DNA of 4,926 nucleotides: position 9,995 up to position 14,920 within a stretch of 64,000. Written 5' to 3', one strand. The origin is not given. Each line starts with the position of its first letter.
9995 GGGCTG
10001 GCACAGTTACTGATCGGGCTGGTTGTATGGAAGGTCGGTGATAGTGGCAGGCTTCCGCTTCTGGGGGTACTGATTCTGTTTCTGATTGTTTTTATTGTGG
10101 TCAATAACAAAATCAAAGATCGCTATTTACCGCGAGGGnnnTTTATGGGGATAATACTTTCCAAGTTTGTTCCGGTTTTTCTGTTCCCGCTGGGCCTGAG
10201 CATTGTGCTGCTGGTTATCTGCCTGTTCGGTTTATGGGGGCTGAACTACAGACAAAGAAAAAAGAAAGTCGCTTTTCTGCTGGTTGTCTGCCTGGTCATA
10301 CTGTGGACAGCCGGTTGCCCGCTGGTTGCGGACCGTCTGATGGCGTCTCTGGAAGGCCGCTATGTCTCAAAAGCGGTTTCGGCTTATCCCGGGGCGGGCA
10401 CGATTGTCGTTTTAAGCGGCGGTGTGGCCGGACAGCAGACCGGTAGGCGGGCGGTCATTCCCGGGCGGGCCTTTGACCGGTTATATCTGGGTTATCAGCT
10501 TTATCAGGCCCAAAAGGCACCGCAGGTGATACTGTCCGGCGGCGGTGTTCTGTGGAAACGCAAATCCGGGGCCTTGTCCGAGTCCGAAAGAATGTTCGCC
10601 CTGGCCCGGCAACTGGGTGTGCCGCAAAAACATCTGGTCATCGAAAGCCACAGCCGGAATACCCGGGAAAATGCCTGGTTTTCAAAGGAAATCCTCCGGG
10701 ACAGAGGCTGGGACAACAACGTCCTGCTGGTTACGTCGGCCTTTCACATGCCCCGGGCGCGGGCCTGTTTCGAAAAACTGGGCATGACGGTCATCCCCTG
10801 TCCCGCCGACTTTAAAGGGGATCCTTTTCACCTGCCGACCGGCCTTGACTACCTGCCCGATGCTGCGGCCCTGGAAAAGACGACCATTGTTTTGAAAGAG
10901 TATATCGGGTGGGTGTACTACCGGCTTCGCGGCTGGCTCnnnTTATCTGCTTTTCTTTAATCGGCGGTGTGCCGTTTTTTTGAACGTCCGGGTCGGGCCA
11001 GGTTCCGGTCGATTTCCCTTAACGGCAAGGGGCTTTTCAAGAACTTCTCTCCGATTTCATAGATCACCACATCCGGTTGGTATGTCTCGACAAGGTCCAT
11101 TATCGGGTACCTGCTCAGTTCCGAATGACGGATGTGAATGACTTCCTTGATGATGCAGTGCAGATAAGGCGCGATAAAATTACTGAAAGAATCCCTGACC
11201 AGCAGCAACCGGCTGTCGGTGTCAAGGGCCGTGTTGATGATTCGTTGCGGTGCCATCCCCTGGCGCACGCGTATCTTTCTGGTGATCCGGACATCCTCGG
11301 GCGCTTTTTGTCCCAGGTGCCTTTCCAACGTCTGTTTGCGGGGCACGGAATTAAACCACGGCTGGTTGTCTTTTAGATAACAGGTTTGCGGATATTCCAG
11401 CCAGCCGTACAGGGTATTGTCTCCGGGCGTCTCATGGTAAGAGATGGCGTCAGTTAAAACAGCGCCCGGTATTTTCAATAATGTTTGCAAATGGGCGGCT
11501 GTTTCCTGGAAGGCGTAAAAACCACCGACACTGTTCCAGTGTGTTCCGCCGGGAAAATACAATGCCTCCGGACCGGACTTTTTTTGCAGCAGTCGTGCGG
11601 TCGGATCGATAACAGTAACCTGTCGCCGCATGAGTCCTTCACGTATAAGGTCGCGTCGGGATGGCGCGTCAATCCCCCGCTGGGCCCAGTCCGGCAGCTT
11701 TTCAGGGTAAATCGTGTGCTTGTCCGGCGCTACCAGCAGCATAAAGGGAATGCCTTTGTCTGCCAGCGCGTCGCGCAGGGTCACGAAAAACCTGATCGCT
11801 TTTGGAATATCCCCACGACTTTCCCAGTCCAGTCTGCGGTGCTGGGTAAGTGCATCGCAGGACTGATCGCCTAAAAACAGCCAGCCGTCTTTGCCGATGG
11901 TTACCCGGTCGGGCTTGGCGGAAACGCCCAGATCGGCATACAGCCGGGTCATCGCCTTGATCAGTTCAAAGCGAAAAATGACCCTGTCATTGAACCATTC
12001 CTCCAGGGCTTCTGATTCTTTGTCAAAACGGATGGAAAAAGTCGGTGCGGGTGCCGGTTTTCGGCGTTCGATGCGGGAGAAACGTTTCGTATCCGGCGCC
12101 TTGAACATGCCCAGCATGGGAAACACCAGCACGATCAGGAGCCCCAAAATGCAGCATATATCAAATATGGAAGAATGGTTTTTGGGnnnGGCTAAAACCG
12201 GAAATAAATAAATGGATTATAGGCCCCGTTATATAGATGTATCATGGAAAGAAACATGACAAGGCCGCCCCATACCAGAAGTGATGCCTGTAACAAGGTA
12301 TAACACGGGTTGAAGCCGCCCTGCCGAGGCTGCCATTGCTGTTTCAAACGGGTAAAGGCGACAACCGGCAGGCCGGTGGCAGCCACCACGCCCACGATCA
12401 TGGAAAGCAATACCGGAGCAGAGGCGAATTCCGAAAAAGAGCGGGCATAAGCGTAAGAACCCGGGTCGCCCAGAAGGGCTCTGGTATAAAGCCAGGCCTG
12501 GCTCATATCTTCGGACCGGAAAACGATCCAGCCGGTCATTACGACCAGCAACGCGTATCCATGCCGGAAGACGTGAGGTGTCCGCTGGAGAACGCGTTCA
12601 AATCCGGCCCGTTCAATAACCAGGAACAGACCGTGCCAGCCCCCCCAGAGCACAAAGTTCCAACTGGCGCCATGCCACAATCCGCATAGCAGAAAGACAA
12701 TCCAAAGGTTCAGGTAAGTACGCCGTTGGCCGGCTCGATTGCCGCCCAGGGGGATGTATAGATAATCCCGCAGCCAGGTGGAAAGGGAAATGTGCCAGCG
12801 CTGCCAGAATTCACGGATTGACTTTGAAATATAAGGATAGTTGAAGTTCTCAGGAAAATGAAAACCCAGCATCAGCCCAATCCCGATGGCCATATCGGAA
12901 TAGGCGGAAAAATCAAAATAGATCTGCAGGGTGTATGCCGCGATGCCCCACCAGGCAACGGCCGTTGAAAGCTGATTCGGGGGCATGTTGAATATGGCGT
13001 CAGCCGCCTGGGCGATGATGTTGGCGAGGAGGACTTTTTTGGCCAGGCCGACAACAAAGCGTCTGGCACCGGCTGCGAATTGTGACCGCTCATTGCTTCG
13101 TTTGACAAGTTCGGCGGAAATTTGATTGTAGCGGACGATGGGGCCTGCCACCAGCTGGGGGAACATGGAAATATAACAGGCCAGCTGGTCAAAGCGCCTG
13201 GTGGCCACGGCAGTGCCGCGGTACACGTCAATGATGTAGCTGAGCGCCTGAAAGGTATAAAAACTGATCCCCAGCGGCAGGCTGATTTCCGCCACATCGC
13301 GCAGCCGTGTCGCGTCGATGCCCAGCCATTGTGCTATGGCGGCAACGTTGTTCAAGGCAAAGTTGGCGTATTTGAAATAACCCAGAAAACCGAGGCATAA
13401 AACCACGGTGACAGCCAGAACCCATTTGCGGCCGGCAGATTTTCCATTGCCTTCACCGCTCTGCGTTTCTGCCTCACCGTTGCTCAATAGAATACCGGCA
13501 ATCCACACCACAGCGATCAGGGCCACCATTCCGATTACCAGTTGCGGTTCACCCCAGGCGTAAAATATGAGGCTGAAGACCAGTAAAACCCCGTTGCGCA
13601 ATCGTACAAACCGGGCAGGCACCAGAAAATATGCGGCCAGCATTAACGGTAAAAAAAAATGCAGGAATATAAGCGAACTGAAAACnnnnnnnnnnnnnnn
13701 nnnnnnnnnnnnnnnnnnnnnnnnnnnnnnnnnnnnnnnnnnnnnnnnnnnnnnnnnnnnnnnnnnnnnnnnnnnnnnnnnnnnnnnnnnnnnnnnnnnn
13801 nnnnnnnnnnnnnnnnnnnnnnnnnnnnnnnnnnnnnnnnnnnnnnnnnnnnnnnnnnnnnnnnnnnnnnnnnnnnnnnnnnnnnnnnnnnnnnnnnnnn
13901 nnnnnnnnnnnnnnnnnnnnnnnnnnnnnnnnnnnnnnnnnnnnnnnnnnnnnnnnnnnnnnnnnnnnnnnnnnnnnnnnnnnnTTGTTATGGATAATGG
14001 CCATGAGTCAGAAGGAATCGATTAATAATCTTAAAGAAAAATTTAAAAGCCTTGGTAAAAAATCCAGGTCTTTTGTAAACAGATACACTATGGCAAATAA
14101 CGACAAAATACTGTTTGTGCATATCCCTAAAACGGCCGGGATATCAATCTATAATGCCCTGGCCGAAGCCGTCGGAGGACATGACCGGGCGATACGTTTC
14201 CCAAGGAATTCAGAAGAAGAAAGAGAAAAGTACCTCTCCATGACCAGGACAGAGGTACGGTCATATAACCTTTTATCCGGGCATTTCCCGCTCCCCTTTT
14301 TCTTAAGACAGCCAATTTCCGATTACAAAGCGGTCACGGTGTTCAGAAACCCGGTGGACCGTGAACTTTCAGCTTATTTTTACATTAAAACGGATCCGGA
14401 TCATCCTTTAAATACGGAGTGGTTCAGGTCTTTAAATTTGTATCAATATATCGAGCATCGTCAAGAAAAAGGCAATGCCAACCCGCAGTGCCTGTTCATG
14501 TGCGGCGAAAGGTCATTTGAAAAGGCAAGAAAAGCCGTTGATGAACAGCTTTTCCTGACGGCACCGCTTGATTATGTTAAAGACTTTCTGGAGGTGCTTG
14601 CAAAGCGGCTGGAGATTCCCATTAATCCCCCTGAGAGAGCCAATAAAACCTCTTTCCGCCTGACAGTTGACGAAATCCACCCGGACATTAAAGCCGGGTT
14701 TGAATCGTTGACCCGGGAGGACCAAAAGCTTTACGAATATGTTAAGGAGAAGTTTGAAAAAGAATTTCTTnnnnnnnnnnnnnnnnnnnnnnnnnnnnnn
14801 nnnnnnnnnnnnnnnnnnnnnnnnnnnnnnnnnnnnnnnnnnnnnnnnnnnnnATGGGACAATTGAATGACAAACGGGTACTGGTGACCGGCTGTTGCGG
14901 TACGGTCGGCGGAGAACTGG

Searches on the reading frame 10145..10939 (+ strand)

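Call 4: search_protein_families(library=pfam, proteins=[window:10145-10939:+])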
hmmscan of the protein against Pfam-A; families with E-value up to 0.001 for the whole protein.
window:10145-10939:+ (265 aa): 1 family
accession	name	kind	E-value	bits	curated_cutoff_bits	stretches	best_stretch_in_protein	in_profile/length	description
PF02698.23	DUF218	-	5.3e-34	117.4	27.6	1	87-255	3-133/133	DUF218 domain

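Call 5: search_protein_families(library=ncbifam, proteins=[window:10145-10939:+])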
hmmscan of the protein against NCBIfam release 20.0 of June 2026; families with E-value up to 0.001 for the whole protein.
window:10145-10939:+ (265 aa): 1 family
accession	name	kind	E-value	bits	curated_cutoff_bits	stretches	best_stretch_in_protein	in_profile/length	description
NF007794.0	PRK10494.1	equivalog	2.6e-25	89.3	205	1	3-262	3-250/259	envelope biogenesis factor ElyC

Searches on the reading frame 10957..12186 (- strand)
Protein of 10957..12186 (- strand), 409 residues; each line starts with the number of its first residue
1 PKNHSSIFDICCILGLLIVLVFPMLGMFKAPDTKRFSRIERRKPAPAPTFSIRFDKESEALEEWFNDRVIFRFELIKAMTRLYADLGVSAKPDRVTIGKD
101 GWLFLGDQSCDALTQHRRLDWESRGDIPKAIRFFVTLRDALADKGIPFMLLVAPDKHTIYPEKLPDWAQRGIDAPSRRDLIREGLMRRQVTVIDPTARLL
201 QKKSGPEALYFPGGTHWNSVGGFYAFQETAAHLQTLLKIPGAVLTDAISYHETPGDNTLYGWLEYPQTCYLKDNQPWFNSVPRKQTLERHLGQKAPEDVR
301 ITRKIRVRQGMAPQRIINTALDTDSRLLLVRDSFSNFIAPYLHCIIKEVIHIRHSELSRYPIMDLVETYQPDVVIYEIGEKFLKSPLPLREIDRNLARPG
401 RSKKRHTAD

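Call 4: search_protein_families(library=pfam, proteins=[window:10957-12186:-])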
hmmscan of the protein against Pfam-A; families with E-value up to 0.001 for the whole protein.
window:10957-12186:- (409 aa): 1 family
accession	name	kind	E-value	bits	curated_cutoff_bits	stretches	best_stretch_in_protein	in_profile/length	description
PF16822.11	ALGX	-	2.1e-21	77.2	26.5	1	95-256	1-157/268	SGNH hydrolase-like domain, acetyltransferase AlgX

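Call 5: search_protein_families(library=ncbifam, proteins=[window:10957-12186:-])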
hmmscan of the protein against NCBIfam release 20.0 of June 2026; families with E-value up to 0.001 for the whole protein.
window:10957-12186:- (409 aa): 0 families

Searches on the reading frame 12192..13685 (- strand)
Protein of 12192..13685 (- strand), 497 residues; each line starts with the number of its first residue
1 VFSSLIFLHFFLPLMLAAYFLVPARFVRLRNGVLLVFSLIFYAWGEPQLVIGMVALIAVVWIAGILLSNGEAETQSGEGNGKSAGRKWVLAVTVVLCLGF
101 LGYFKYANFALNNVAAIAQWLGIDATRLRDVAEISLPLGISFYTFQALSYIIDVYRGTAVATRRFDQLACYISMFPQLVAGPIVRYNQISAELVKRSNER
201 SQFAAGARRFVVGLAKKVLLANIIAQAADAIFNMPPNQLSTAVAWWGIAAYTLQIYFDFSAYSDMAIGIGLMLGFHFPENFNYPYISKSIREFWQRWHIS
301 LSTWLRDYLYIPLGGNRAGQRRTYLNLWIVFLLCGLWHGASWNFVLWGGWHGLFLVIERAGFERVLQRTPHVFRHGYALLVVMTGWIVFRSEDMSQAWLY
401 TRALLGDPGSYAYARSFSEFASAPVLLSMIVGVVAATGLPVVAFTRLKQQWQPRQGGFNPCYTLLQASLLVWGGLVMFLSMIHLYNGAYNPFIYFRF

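Call 4: search_protein_families(library=pfam, proteins=[window:12192-13685:-])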
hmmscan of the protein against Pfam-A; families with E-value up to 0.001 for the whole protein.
window:12192-13685:- (497 aa): 2 families
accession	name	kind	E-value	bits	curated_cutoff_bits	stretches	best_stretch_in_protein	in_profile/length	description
PF03062.24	MBOAT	-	3.2e-33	115.9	27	1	169-365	85-301/337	MBOAT, membrane-bound O-acyltransferase family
PF13813.11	MBOAT_2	-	3.8e-05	24.3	25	1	278-340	2-66/85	Membrane bound O-acyl transferase family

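Call 5: search_protein_families(library=ncbifam, proteins=[window:12192-13685:-])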
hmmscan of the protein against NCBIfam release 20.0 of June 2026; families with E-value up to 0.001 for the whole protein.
window:12192-13685:- (497 aa): 1 family
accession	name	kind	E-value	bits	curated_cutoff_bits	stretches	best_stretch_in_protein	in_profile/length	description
TIGR04091.1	LTA_dltB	equivalog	2.2e-47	162.1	375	1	113-364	86-343/380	D-alanyl-lipoteichoic acid biosynthesis protein DltB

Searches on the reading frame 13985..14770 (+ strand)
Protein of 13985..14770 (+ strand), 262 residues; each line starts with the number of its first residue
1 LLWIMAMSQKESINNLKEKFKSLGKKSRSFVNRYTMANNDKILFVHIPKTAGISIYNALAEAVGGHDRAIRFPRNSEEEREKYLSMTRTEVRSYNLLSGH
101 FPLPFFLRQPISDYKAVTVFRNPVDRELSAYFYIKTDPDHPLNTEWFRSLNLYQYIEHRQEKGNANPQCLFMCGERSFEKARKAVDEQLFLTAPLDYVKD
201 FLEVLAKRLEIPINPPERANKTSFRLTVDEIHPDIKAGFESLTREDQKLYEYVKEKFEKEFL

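Call 4: search_protein_families(library=pfam, proteins=[window:13985-14770:+])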
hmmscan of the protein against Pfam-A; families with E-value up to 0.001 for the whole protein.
window:13985-14770:+ (262 aa): 1 family
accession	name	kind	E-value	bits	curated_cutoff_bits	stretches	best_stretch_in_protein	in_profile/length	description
PF03567.20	Sulfotransfer_2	-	1.8e-06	28.7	22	1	33-159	2-118/252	Sulfotransferase family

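Call 5: search_protein_families(library=ncbifam, proteins=[window:13985-14770:+])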
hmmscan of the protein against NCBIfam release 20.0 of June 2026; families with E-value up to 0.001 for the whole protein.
window:13985-14770:+ (262 aa): 0 families
